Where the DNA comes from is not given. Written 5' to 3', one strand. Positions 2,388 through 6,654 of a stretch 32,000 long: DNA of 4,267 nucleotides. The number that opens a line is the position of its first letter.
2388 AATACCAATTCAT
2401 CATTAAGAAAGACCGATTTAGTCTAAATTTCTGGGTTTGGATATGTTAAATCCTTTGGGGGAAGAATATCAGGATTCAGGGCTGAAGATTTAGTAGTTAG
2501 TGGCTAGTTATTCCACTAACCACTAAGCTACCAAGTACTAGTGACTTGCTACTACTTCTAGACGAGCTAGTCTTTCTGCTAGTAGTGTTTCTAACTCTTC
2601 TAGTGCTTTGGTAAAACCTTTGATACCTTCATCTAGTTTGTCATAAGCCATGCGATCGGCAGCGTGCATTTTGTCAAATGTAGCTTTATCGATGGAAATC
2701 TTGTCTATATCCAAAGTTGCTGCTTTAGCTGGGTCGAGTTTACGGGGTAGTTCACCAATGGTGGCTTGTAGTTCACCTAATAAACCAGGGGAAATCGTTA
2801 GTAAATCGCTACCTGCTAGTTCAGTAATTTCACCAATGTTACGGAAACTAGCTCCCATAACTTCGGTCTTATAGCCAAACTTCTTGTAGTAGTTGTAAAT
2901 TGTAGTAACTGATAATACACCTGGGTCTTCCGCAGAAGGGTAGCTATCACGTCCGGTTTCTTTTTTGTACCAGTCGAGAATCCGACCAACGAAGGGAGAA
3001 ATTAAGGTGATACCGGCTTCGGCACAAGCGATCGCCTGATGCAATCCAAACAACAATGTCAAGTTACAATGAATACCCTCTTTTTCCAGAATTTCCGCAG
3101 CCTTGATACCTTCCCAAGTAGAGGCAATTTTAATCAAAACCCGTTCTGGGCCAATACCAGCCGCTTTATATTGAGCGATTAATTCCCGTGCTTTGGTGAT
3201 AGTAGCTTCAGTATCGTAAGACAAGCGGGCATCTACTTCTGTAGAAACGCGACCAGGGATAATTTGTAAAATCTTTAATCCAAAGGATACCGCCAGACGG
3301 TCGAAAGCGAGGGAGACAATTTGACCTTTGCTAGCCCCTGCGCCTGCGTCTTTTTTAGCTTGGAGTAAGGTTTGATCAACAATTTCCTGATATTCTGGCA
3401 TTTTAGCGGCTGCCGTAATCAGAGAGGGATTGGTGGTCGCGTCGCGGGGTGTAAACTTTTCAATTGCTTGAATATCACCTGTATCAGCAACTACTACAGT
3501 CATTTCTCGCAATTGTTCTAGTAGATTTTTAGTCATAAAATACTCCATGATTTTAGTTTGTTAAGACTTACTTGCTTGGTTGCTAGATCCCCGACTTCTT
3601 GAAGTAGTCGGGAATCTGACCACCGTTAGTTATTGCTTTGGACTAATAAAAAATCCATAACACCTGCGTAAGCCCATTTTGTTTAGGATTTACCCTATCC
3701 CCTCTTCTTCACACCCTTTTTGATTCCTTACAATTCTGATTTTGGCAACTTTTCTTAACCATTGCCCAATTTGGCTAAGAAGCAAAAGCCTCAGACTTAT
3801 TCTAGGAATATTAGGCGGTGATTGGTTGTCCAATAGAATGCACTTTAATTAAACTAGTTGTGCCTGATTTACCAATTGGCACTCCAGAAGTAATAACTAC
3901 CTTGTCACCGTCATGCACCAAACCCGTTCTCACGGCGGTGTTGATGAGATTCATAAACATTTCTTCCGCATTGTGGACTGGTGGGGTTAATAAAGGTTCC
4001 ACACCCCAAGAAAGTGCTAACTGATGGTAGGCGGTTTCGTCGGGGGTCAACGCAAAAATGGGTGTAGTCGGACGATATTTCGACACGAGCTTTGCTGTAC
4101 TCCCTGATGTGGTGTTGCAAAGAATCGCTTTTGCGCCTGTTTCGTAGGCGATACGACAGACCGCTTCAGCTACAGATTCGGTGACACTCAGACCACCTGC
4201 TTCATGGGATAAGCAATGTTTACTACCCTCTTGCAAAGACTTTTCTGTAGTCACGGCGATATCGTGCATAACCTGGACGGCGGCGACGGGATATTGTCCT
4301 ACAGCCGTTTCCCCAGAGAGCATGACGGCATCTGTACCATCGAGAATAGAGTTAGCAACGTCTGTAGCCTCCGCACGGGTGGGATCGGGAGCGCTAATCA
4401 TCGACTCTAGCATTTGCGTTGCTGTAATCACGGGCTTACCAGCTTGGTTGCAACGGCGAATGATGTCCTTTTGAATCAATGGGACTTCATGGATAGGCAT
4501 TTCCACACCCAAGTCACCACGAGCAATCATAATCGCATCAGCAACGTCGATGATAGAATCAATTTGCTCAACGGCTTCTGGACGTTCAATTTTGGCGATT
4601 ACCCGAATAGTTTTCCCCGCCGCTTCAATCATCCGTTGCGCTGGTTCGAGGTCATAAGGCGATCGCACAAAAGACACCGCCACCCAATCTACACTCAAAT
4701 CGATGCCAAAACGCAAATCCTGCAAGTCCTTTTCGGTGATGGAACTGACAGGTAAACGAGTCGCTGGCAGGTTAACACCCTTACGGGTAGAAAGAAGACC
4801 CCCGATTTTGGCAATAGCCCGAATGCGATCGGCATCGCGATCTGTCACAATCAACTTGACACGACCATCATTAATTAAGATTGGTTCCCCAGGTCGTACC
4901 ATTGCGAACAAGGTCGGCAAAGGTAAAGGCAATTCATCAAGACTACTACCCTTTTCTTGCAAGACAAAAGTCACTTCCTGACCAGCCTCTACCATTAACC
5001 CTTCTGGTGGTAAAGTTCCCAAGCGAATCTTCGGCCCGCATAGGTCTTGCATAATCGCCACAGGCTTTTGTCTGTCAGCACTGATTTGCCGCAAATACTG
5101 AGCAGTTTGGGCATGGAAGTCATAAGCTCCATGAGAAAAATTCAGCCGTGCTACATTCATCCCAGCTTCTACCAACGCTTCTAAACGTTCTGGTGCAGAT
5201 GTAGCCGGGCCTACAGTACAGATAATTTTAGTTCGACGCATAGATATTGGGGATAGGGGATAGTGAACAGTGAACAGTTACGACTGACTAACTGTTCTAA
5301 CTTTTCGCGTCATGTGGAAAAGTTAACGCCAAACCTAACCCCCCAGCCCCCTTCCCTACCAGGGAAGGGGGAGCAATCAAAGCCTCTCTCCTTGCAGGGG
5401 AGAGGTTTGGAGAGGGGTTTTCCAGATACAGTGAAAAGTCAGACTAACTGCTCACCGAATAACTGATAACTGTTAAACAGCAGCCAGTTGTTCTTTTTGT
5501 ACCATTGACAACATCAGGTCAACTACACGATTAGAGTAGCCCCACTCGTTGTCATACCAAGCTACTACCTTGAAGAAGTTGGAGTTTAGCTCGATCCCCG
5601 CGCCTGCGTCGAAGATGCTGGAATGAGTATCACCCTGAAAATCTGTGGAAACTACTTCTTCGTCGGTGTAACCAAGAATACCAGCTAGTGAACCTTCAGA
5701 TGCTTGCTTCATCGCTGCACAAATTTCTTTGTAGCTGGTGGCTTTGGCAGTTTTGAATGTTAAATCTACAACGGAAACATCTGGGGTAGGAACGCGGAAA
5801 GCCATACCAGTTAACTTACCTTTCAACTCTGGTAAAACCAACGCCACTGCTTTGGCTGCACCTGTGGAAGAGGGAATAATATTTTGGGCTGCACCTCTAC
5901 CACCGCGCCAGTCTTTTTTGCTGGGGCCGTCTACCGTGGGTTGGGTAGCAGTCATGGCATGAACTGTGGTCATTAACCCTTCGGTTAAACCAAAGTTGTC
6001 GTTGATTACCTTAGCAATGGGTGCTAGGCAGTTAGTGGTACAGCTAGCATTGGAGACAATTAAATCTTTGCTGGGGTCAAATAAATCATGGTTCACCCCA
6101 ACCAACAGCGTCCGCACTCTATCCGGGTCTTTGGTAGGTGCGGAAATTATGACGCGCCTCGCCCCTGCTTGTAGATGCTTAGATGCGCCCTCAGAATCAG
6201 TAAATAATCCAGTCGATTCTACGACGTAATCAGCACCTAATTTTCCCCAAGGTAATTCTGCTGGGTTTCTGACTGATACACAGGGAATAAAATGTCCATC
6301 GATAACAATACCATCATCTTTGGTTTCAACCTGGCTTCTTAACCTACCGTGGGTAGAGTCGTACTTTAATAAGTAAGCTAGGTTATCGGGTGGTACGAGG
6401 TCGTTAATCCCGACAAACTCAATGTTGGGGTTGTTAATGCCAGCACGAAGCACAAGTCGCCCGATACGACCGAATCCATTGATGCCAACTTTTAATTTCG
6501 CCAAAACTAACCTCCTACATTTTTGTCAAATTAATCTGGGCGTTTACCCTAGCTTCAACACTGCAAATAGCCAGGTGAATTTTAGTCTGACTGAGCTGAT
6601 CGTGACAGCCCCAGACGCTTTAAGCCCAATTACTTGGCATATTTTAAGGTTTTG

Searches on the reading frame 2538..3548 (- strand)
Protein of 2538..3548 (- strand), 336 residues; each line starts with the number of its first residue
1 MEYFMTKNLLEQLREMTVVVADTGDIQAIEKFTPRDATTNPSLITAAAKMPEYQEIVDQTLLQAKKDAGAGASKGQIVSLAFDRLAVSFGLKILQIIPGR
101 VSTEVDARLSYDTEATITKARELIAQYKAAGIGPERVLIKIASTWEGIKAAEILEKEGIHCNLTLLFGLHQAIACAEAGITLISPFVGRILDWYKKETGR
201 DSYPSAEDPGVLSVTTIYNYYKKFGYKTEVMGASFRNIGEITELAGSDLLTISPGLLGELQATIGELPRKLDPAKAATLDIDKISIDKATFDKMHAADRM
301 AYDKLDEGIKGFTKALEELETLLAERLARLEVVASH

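Call 34: search_protein_families(library=pfam, proteins=[window:2538-3548:-], max_evalue=0.001)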
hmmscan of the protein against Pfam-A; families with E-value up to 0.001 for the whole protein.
window:2538-3548:- (336 aa): 1 family
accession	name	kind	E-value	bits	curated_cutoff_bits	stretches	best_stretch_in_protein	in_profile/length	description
PF00923.25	TAL_FSA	-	1.7e-90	303.7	27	1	19-321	1-283/285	Transaldolase/Fructose-6-phosphate aldolase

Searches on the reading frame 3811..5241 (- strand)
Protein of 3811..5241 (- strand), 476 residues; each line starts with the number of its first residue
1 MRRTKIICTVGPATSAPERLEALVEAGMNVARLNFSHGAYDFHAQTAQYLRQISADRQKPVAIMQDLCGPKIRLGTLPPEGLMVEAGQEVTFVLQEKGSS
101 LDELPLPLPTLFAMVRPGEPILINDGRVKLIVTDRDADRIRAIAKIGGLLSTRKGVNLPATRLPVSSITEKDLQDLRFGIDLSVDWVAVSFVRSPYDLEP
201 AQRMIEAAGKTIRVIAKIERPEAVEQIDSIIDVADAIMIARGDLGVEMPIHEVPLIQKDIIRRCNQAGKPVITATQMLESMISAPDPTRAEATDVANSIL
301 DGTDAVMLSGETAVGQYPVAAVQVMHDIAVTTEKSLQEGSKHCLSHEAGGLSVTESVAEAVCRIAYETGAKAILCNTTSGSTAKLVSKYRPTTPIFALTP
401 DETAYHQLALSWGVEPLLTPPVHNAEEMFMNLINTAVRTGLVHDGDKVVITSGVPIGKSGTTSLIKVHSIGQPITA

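Call 34: search_protein_families(library=pfam, proteins=[window:3811-5241:-], max_evalue=0.001)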
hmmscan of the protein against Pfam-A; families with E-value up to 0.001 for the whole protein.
window:3811-5241:- (476 aa): 2 families
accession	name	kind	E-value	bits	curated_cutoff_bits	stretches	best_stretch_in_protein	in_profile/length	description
PF00224.27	PK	-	1.5e-116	389.5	30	1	1-322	1-328/328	Pyruvate kinase, barrel domain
PF02887.21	PK_C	-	3.1e-39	134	28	1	355-468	1-114/114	Pyruvate kinase, alpha/beta domain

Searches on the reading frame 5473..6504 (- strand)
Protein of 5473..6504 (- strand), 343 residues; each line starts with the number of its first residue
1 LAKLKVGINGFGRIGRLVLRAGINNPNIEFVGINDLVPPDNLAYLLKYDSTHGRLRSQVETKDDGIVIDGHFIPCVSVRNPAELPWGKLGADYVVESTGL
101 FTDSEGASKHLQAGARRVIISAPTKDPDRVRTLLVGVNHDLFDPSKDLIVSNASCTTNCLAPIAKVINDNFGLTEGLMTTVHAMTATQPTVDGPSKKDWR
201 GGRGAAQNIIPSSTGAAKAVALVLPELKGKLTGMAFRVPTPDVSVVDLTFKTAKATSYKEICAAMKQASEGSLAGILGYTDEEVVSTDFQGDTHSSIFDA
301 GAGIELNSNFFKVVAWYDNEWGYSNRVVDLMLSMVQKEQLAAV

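Call 34: search_protein_families(library=pfam, proteins=[window:5473-6504:-], max_evalue=0.001)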
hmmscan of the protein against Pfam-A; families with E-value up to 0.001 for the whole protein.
window:5473-6504:- (343 aa): 2 families
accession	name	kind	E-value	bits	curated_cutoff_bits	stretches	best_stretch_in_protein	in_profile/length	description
PF02800.25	Gp_dh_C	-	1.1e-71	239.9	24.4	1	160-317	1-158/158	Glyceraldehyde 3-phosphate dehydrogenase, C-terminal domain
PF00044.30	Gp_dh_N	-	2.9e-38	130.6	31.7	1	5-103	2-100/101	Glyceraldehyde 3-phosphate dehydrogenase, NAD binding domain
